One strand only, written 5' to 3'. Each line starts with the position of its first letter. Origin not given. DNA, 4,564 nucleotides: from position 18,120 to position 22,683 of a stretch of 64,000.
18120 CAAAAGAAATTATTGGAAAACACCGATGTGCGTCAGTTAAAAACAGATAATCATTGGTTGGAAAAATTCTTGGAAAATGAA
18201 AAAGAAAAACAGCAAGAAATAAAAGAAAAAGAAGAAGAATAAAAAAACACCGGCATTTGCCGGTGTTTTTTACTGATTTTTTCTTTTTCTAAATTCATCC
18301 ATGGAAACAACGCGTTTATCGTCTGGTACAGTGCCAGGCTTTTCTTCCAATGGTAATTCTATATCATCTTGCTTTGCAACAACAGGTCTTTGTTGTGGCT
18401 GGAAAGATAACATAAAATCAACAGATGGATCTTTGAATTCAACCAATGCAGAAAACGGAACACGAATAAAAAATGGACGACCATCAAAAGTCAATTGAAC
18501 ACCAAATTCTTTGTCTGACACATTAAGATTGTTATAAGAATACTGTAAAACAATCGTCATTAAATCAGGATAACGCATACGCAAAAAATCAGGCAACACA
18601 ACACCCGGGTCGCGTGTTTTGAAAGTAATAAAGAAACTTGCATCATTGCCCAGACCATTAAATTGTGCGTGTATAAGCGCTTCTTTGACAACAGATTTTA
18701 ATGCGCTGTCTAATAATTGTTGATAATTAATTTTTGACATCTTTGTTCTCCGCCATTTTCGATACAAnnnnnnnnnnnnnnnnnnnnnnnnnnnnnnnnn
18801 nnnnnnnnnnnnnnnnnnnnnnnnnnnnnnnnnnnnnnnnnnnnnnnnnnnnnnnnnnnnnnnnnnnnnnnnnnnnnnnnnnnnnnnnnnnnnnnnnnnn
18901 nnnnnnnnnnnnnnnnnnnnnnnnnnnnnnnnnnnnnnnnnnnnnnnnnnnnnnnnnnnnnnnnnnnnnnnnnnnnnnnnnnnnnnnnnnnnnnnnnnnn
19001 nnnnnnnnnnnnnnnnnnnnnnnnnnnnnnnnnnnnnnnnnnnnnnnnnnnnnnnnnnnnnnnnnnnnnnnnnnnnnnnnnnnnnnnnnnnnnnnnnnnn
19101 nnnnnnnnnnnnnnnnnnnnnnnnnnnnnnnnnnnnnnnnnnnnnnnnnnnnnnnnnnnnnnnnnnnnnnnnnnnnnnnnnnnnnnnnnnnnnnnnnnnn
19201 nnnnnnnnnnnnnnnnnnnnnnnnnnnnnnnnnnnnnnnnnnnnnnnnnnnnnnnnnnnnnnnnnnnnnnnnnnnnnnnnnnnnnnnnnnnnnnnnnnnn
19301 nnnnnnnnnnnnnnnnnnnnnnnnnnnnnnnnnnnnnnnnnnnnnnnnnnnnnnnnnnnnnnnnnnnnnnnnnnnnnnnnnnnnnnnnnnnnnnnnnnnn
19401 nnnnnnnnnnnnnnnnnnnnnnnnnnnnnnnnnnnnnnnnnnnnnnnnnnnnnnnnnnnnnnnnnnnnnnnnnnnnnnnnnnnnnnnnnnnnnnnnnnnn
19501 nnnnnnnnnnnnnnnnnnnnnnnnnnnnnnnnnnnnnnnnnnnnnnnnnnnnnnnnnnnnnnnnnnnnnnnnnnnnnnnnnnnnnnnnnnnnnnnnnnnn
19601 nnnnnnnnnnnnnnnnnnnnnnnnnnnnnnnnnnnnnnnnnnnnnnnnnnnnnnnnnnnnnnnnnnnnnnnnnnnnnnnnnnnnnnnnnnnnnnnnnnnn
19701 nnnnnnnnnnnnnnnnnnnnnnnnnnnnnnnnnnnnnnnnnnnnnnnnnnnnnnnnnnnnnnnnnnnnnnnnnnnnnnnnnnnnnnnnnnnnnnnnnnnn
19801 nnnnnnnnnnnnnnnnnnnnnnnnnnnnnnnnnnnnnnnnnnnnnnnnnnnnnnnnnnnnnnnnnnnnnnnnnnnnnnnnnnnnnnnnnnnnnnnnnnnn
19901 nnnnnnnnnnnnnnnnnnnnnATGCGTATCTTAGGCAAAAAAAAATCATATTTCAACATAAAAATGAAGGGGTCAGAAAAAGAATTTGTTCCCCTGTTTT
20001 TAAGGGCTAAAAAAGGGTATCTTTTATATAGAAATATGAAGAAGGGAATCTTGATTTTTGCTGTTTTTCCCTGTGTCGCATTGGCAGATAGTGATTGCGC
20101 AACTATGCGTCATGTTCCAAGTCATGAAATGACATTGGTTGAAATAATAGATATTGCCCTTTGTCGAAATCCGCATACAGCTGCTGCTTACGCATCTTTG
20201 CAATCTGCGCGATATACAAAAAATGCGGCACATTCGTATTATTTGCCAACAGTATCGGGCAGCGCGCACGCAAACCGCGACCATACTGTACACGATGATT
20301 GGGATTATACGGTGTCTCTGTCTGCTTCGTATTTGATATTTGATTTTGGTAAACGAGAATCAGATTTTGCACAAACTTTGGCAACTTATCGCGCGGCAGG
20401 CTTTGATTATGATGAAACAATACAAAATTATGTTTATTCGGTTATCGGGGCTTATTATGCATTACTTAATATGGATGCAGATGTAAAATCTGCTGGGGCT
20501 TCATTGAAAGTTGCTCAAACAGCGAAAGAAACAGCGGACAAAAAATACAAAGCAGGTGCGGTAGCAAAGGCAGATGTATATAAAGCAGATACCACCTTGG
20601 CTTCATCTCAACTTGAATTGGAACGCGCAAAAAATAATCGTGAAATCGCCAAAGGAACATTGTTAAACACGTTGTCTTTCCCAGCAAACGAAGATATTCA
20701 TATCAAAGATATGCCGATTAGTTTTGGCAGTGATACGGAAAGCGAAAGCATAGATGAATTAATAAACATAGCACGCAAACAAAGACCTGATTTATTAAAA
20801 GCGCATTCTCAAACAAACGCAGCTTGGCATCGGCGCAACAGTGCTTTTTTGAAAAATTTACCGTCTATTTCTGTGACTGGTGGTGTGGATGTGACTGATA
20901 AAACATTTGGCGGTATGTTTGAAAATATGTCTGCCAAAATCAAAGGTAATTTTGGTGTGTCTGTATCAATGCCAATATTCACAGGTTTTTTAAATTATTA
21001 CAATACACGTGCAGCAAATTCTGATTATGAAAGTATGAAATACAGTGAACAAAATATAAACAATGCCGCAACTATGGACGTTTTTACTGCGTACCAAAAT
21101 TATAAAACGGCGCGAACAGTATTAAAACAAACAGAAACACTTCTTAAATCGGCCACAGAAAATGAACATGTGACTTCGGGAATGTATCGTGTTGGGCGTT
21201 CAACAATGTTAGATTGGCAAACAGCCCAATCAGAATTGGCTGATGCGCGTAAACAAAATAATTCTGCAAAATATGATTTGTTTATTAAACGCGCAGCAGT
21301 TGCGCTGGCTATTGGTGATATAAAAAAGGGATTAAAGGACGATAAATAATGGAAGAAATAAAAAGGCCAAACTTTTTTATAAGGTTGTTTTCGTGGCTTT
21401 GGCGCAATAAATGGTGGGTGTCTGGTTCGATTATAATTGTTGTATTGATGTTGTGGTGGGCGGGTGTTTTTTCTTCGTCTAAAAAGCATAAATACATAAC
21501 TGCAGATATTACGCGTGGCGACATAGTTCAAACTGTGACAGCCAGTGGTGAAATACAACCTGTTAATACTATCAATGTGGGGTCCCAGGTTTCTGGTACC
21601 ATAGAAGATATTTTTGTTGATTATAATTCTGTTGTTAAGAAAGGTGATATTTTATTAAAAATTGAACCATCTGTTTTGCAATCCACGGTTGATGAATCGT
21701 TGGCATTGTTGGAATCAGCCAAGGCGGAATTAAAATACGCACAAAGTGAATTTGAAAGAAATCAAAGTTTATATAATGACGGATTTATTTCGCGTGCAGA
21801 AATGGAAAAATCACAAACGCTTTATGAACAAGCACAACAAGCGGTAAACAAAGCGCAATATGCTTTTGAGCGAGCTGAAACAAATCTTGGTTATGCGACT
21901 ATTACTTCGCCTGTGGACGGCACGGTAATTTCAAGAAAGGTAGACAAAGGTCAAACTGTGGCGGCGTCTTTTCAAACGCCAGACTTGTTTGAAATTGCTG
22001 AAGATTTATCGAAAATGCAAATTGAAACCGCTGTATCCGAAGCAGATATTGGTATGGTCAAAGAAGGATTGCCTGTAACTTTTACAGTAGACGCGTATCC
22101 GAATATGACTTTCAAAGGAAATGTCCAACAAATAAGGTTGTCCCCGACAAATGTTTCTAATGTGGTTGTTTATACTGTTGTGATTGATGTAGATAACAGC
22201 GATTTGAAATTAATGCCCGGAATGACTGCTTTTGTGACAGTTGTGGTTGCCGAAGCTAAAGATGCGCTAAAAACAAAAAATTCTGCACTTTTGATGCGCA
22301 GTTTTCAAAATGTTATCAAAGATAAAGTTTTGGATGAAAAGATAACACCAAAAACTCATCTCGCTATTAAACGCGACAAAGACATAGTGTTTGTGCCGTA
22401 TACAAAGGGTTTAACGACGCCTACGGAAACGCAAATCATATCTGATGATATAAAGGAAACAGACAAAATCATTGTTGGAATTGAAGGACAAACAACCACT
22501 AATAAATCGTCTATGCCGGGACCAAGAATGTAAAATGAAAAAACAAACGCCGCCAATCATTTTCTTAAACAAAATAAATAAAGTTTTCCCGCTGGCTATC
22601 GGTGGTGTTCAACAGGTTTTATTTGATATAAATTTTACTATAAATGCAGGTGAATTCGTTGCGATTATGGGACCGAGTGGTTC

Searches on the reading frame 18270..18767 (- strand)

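Call 19: search_protein_families(library=pfam, proteins=[window:18270-18767:-], max_evalue=0.00001)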
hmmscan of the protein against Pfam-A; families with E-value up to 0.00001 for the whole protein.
window:18270-18767:- (165 aa): 1 family
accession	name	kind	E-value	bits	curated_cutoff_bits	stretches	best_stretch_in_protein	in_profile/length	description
PF04386.18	SspB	-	3e-27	96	27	1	20-137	4-121/156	Stringent starvation protein B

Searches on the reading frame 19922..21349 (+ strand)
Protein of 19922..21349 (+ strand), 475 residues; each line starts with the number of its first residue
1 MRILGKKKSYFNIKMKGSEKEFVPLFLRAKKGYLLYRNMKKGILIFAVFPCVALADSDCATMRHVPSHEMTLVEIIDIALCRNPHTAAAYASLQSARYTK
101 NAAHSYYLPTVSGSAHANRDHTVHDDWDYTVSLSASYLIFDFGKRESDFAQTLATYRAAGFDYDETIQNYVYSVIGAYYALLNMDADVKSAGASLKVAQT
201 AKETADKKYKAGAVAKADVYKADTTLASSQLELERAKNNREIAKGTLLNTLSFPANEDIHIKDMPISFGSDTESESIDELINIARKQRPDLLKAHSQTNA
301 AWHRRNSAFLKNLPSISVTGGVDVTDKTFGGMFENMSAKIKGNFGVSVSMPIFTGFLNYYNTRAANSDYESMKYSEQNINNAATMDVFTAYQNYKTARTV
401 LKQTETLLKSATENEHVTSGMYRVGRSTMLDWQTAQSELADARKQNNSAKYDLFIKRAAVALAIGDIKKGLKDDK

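Call 19: search_protein_families(library=pfam, proteins=[window:19922-21349:+], max_evalue=0.00001)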
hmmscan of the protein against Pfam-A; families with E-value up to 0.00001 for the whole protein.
window:19922-21349:+ (475 aa): 1 family
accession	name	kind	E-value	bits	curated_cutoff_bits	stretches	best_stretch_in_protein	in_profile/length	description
PF02321.23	OEP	-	4.9e-57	193.2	22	2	278-465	2-187/187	Outer membrane efflux protein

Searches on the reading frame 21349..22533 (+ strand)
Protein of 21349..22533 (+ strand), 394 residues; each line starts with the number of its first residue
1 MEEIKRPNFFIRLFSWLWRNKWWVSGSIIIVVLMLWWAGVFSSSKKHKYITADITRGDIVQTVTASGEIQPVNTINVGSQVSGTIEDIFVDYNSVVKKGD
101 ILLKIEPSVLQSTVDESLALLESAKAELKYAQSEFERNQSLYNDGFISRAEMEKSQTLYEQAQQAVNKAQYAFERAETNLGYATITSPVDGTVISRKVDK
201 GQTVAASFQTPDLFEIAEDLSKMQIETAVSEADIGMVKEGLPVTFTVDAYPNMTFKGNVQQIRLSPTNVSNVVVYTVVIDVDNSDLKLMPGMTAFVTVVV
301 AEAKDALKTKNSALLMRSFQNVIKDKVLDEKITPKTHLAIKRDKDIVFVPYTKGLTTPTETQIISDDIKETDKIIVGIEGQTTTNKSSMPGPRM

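Call 19: search_protein_families(library=pfam, proteins=[window:21349-22533:+], max_evalue=0.00001)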
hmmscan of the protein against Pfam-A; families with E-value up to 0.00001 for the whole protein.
window:21349-22533:+ (394 aa): 3 families
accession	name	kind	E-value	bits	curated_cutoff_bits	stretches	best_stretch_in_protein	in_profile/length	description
PF16576.10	HlyD_D23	-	1.9e-24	86.6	30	1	61-294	4-214/214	Barrel-sandwich domain of CusB or HlyD membrane-fusion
PF13437.12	HlyD_3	-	3.2e-17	63.6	22.2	1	184-291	1-106/106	HlyD family secretion protein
PF13533.13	Biotin_lipoyl_2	-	1.5e-06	28.3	29.8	0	76-106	2-32/32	Biotin-lipoyl like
